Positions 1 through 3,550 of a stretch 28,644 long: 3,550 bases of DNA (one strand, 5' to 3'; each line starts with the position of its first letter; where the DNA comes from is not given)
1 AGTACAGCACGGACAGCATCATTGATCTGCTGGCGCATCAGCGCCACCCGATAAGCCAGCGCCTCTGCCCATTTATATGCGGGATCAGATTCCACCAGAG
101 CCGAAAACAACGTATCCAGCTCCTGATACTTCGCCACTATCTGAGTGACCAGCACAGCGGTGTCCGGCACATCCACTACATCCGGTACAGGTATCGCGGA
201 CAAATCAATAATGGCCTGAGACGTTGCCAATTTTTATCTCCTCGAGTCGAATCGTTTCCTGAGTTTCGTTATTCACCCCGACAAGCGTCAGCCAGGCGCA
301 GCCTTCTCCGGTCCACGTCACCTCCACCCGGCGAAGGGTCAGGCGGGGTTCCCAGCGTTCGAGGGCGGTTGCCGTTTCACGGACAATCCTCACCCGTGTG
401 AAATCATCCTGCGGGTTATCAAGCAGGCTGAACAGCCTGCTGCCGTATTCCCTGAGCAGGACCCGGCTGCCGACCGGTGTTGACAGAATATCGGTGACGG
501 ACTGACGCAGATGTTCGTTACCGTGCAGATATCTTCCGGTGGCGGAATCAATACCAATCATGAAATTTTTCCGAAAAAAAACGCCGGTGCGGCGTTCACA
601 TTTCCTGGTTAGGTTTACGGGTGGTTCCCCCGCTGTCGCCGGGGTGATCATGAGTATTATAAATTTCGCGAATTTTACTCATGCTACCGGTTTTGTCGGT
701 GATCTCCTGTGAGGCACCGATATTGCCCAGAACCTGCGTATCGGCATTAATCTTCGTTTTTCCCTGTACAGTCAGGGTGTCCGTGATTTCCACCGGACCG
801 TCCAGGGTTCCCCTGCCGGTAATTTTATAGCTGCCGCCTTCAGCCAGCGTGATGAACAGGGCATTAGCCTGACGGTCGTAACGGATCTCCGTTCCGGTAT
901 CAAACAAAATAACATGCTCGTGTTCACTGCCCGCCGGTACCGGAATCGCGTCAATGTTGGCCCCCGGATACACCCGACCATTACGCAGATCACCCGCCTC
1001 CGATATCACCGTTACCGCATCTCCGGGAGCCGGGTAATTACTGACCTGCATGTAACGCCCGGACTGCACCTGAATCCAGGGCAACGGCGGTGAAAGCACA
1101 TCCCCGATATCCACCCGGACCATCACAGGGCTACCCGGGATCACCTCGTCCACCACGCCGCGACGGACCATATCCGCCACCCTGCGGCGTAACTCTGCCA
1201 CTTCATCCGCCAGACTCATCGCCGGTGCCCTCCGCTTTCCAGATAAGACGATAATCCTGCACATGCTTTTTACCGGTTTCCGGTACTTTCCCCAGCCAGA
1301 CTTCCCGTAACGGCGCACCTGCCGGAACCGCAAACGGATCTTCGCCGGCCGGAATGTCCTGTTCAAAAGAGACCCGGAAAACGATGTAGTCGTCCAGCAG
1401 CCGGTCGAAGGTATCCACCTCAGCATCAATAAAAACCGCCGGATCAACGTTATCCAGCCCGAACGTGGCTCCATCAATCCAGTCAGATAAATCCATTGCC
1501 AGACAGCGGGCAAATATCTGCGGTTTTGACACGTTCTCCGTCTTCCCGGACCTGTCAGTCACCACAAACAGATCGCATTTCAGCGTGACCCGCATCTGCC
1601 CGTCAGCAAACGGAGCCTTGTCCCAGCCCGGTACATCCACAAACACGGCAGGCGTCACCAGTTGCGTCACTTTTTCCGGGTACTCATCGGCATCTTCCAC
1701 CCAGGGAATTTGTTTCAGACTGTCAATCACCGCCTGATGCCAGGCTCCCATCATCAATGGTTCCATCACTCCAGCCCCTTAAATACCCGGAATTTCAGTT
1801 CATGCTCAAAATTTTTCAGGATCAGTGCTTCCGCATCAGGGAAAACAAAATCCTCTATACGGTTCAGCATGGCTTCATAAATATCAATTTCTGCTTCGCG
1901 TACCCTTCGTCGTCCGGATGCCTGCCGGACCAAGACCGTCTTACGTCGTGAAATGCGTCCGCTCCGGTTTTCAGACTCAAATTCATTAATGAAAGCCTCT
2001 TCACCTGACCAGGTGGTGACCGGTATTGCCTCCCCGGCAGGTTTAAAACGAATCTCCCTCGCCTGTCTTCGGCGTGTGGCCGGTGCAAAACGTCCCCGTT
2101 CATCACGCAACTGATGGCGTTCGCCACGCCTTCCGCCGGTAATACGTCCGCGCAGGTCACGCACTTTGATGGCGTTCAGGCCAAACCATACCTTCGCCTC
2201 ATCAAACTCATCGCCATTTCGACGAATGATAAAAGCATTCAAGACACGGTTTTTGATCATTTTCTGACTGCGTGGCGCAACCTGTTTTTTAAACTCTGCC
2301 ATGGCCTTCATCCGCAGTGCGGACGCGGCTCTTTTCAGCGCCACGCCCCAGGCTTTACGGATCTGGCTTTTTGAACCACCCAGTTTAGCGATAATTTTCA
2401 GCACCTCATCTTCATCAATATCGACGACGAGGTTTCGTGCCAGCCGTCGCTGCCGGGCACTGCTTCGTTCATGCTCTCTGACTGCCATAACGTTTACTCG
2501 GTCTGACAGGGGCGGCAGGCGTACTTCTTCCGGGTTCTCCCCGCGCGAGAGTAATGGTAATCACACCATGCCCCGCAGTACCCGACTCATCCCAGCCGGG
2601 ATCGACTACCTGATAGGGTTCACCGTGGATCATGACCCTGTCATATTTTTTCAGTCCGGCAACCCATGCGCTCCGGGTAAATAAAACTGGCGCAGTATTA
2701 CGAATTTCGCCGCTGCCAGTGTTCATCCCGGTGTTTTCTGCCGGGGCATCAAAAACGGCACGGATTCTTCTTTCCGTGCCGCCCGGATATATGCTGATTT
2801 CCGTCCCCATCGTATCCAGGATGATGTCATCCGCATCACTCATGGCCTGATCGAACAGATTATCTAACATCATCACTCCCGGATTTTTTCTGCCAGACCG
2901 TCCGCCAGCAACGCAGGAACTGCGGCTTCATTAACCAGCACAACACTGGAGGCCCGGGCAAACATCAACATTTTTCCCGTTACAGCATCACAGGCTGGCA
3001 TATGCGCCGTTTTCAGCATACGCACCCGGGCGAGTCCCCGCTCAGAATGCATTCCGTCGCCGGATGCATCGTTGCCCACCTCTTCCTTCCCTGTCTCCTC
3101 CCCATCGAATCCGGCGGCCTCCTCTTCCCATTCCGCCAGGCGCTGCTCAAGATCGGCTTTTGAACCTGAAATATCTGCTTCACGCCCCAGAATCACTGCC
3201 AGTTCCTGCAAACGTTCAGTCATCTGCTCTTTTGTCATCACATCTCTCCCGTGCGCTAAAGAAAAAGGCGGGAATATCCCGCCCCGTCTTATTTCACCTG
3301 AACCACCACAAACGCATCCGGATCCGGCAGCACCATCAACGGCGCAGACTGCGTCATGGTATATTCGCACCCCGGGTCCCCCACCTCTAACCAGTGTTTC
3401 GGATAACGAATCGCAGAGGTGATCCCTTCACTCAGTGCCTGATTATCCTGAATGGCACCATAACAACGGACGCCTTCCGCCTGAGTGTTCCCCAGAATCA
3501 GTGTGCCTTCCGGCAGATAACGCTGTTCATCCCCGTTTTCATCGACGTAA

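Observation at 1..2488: Mosaic morphogenesis module: lambda-type head genes joined directly to P2/Mu-type baseplate genes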

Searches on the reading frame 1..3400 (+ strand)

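Call 78: search_solved_structures(query=L001:15273-16748:-, max_evalue=0.001)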
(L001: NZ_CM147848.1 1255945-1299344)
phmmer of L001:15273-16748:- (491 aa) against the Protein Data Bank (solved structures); distinct sequences matched with E-value up to 0.001: 13.
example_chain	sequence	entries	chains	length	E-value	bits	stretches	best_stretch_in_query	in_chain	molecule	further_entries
3j9q_A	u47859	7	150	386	1.6e-52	182.1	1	149-487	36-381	sheath | Pyocin sheath PA0622 | Sheath PA0622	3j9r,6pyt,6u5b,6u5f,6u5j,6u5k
6rao_D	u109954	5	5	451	8.1e-11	44.6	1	293-442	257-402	Afp3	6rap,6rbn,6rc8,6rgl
9ezm_A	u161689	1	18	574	9.9e-09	37.8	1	289-477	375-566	Phage tail sheath protein FI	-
6rao_C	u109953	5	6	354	1.2e-08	37.5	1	305-471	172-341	Afp2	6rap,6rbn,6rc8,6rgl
9qgl_3A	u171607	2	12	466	1.2e-08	37.5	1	303-440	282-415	Phage tail sheath family protein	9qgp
8bl4_V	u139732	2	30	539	6.8e-08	35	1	261-477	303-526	Phage tail sheath family protein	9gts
8bky_A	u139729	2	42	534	8.5e-08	34.7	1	261-477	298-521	Phage tail sheath protein | Phage tail sheath family protein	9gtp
6j0b_A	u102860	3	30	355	9.6e-07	31.2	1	303-441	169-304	Pvc2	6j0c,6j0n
9qgl_2A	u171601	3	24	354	1.3e-06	30.8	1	295-440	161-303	Phage tail sheath family protein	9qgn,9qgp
6j0n_t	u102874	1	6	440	4.6e-06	29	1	295-406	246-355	Pvc3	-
7adz_2A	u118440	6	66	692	0.00013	24.2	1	301-438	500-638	Putative phage tail sheath protein FI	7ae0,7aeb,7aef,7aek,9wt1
7b5h_AO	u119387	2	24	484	0.00027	23.1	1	303-441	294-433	All3325 protein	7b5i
9r9h_T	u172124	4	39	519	0.00057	22.1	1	300-412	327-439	Phage tail sheath family protein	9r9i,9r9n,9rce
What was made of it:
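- Closest known: R2-type pyocin of Pseudomonas aeruginosa. Same: The sibling sheath matches PA0622 (call 78).
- The sibling sheath matches pyocin sheath PA0622 at 1.6e-52 (call 78).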

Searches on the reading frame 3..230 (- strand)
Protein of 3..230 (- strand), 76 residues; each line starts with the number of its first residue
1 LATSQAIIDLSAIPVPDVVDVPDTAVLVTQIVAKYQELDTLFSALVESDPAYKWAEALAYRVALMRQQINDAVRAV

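Call 7: search_protein_families(library=pfam, proteins=[window:3-230:-], max_evalue=0.01)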
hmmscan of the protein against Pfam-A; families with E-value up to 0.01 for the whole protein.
window:3-230:- (76 aa): 0 families

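Call 10: search_protein_families(library=phrogs, proteins=[window:3-230:-], max_evalue=0.01)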
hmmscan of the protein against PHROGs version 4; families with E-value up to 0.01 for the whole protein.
window:3-230:- (76 aa): 2 families
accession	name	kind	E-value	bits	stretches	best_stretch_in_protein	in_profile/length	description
phrog_6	-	tail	2.3e-15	57.3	1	1-76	49-124/548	baseplate wedge subunit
phrog_37644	-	unknown function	0.0031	18.7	1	10-63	39-89/90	-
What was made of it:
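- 3..230 (-): N-terminal 76 codons of baseplate wedge protein J (gp6/J family); the gene runs off the window start. PHROG 6 baseplate wedge 2.3e-15 (call 10).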

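Call 11: search_protein_families(library=ncbifam, proteins=[window:3-230:-], max_evalue=0.1)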
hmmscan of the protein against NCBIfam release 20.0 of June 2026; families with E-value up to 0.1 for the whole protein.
window:3-230:- (76 aa): 0 families

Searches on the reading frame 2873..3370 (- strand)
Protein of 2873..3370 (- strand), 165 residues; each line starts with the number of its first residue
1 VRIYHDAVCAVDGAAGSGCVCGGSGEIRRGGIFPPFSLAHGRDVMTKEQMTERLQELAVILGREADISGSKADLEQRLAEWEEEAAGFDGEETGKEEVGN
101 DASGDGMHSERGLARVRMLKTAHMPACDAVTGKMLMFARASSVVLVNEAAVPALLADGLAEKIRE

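Call 7: search_protein_families(library=pfam, proteins=[window:2873-3370:-], max_evalue=0.01)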
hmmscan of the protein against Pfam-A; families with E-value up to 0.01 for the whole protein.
window:2873-3370:- (165 aa): 2 families
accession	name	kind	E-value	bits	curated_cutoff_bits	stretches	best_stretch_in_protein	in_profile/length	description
PF14000.11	Packaging_FI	-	7.5e-13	49.5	27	1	46-160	1-131/131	DNA packaging protein FI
PF02037.33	SAP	-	0.0083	16.2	23.9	0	66-82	20-36/37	SAP domain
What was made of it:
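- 2873..3238 (-): DNA packaging chaperone FI, 121 aa. Pfam Packaging_FI 7.5e-13 (call 7).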

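Call 10: search_protein_families(library=phrogs, proteins=[window:2873-3370:-], max_evalue=0.01)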
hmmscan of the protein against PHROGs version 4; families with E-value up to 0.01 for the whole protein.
window:2873-3370:- (165 aa): 3 families
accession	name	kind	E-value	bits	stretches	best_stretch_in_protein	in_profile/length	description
phrog_2353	-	head and packaging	1.2e-108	364.9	1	1-165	317-481/481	major head protein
phrog_92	-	head and packaging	3.3e-32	112.4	1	45-162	2-127/128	DNA packaging chaperone FI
phrog_15460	-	head and packaging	1.8e-13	51.8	1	44-100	1-57/80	terminase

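Call 11: search_protein_families(library=ncbifam, proteins=[window:2873-3370:-], max_evalue=0.1)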
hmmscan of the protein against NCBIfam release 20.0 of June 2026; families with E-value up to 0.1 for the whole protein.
window:2873-3370:- (165 aa): 0 families
